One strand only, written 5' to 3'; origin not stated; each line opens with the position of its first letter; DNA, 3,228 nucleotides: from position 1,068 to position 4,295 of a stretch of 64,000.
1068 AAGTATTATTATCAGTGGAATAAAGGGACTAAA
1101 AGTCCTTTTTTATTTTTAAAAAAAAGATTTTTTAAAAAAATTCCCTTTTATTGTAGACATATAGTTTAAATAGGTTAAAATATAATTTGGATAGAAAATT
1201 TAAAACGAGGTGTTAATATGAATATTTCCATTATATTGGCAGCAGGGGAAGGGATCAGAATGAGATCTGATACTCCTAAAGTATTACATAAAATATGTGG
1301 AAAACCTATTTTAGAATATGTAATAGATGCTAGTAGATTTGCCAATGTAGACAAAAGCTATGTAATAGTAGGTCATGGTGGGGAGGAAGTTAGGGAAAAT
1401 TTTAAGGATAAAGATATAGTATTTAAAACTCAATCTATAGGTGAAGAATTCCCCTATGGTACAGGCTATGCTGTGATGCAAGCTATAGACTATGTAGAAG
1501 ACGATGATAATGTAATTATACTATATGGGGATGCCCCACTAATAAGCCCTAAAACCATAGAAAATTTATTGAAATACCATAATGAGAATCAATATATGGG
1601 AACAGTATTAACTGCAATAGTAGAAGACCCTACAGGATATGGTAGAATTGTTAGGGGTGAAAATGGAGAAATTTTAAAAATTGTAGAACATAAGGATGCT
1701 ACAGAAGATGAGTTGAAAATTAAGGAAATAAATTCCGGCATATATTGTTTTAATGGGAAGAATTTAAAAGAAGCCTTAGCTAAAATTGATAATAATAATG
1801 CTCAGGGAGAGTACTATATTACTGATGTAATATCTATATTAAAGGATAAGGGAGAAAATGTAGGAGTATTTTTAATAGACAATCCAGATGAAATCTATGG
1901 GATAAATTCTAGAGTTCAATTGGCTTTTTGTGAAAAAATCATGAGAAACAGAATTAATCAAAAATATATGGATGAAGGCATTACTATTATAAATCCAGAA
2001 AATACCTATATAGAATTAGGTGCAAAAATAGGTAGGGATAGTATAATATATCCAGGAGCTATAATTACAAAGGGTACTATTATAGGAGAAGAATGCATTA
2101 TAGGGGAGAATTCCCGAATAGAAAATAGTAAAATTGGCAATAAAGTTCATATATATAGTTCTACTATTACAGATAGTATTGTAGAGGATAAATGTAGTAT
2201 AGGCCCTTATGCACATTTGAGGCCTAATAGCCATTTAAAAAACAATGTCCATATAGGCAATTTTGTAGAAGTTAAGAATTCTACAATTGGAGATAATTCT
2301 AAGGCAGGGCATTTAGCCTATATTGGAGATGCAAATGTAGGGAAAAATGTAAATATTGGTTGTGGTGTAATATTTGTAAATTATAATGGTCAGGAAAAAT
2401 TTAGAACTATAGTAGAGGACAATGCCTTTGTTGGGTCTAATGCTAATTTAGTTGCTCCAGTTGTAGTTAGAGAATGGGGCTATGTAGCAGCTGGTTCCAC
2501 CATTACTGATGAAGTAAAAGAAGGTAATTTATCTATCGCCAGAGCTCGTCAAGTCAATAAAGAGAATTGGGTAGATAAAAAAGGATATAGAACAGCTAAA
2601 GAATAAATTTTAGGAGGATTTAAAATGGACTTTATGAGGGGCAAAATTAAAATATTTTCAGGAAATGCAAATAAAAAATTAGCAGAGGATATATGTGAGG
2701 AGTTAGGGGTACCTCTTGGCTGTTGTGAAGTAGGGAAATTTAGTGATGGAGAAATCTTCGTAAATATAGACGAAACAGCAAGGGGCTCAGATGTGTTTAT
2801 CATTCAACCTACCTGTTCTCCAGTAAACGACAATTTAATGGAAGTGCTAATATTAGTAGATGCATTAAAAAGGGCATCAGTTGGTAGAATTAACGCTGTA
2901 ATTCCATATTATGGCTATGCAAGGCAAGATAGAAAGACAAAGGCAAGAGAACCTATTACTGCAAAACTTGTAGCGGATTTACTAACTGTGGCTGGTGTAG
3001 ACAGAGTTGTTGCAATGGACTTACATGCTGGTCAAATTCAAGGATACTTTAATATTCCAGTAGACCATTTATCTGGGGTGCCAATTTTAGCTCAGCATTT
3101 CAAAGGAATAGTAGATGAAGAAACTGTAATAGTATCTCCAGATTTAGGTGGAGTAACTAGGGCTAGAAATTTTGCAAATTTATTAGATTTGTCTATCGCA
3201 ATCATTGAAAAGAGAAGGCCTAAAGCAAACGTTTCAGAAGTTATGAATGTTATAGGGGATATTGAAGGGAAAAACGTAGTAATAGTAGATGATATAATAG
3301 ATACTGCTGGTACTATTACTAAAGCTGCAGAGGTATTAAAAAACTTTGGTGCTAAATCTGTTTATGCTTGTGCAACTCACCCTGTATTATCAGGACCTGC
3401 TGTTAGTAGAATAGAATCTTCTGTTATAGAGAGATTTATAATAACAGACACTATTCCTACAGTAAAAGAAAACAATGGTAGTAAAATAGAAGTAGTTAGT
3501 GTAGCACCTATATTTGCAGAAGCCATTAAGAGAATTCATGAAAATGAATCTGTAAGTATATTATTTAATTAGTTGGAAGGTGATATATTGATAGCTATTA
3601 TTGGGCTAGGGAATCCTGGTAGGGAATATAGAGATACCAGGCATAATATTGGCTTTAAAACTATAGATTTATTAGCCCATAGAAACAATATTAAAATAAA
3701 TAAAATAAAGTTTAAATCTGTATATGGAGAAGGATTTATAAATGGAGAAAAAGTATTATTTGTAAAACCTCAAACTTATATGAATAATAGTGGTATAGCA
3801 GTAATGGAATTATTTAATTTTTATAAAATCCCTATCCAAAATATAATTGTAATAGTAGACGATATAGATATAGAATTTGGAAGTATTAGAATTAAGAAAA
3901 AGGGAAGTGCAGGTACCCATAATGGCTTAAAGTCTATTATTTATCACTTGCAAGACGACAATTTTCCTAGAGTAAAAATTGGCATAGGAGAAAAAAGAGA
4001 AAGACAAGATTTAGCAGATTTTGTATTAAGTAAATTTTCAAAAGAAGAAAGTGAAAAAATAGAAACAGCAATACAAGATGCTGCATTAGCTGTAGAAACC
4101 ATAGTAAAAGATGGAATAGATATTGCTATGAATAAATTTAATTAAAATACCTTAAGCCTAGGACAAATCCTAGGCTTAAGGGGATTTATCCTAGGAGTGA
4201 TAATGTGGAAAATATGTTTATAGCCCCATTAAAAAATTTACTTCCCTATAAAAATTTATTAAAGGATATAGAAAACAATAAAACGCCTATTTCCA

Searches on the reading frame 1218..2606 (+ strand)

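Call 66: search_protein_families(library=pfam, proteins=[window:1218-2606:+], max_evalue=0.00001)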
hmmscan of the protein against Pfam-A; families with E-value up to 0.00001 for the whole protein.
window:1218-2606:+ (462 aa): 7 families
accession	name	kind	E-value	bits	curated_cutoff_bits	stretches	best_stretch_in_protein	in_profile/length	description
PF00132.30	Hexapep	-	9e-26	88.9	27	2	268-302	1-35/36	Bacterial transferase hexapeptide (six repeats)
PF00483.29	NTP_transferase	-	1.3e-21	77.8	21.2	1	4-217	2-218/245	Nucleotidyl transferase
PF12804.13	NTP_transf_3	-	2.7e-18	67.1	27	1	5-130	2-120/160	MobA-like NTP transferase domain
PF25084.1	LbH_EIF2B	-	1.4e-13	51.2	54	1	260-351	13-104/105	EIF2B subunit epsilon LbH domain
PF01128.25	IspD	-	1.1e-08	35.5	27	1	4-216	3-195/221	2-C-methyl-D-erythritol 4-phosphate cytidylyltransferase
PF02348.25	CTP_transf_3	-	2.1e-08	34.7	22.6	1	21-129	16-124/217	Cytidylyltransferase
PF24894.1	Hexapep_GlmU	-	8.1e-07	29.6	23.3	0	286-335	18-67/104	GlmU-like, C-terminal hexapeptide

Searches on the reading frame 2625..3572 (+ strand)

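Call 66: search_protein_families(library=pfam, proteins=[window:2625-3572:+], max_evalue=0.00001)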
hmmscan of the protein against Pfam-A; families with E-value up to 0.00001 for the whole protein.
window:2625-3572:+ (315 aa): 3 families
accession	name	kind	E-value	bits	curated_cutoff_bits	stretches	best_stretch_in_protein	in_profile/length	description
PF13793.12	Pribosyltran_N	-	3.7e-55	185.3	25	1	8-124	1-117/117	N-terminal domain of ribose phosphate pyrophosphokinase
PF14572.12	Pribosyl_synth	-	3.3e-32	112.4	27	1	206-314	74-183/184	Phosphoribosyl synthetase-associated domain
PF00156.33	Pribosyltran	-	1.3e-20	73.7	26.3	1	155-257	19-129/158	Phosphoribosyl transferase domain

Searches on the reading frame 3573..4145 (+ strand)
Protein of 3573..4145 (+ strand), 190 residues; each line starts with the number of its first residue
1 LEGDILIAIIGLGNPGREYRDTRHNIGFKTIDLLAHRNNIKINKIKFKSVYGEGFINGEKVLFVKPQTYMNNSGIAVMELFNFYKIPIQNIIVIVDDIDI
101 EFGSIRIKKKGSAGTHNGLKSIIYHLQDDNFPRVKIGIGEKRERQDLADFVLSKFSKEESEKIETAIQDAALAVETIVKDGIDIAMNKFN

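Call 66: search_protein_families(library=pfam, proteins=[window:3573-4145:+], max_evalue=0.00001)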
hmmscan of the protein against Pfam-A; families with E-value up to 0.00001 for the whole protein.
window:3573-4145:+ (190 aa): 1 family
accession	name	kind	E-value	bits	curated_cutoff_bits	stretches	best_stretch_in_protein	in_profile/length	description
PF01195.25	Pept_tRNA_hydro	-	1.1e-73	247.4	27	1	9-190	2-183/183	Peptidyl-tRNA hydrolase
